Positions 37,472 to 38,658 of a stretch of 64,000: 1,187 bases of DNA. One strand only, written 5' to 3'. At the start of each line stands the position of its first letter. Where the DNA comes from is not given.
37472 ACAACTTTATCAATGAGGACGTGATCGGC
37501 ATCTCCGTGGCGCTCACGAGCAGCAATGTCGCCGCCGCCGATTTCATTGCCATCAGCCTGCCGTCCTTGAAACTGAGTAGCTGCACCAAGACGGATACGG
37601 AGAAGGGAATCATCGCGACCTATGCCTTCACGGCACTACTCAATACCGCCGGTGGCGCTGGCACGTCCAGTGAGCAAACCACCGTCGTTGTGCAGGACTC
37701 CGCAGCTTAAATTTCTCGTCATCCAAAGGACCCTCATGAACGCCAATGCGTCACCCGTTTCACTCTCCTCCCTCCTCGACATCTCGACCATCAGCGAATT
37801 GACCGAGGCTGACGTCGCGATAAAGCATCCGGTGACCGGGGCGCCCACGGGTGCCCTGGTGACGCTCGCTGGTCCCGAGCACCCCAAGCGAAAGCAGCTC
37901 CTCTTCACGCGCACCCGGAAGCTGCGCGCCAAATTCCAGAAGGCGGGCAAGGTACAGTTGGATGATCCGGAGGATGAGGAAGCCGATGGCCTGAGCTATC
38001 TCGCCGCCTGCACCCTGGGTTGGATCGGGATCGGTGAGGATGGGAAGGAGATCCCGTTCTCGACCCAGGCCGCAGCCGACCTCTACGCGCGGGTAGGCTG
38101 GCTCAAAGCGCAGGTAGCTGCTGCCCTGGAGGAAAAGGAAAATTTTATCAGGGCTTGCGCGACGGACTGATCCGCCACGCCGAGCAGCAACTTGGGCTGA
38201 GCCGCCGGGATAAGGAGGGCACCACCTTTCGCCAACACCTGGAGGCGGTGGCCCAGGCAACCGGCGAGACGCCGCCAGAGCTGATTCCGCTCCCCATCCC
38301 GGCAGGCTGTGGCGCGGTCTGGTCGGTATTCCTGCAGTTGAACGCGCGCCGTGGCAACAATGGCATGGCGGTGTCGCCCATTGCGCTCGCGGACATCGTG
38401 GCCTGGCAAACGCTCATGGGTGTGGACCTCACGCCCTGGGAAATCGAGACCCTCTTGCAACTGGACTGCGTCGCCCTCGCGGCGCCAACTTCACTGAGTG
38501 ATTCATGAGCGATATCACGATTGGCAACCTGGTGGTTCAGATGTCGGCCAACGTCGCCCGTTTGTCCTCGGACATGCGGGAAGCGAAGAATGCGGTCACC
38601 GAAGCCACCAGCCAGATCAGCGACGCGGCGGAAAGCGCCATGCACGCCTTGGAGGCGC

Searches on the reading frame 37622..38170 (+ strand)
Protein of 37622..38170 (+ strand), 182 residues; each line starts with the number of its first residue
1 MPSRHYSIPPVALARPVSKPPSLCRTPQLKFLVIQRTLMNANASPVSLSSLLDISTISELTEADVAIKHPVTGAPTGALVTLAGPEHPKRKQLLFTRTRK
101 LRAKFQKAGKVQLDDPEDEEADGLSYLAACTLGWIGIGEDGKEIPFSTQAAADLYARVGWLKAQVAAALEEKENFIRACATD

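Call 7: search_protein_families(library=phrogs, proteins=[window:37622-38170:+], max_evalue=0.01)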
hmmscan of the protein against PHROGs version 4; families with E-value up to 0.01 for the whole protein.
window:37622-38170:+ (182 aa): 2 families
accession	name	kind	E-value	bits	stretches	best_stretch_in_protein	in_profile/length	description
phrog_313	-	tail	3.3e-11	44.3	1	54-176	18-138/258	Tail assembly chaperone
phrog_8233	-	tail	0.00066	20.2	1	113-168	65-122/271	tail assembly chaperone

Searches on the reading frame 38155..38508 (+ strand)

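Call 7: search_protein_families(library=phrogs, proteins=[window:38155-38508:+], max_evalue=0.01)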
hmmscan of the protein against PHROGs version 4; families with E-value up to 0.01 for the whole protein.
window:38155-38508:+ (117 aa): 3 families
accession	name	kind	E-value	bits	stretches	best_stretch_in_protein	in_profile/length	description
phrog_4966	-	unknown function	4.7e-11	43.5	1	27-109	217-298/311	-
phrog_35160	-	unknown function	4.3e-05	24.4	1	49-105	2-58/98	-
phrog_20700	-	unknown function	0.00014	22.9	1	16-105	36-118/140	-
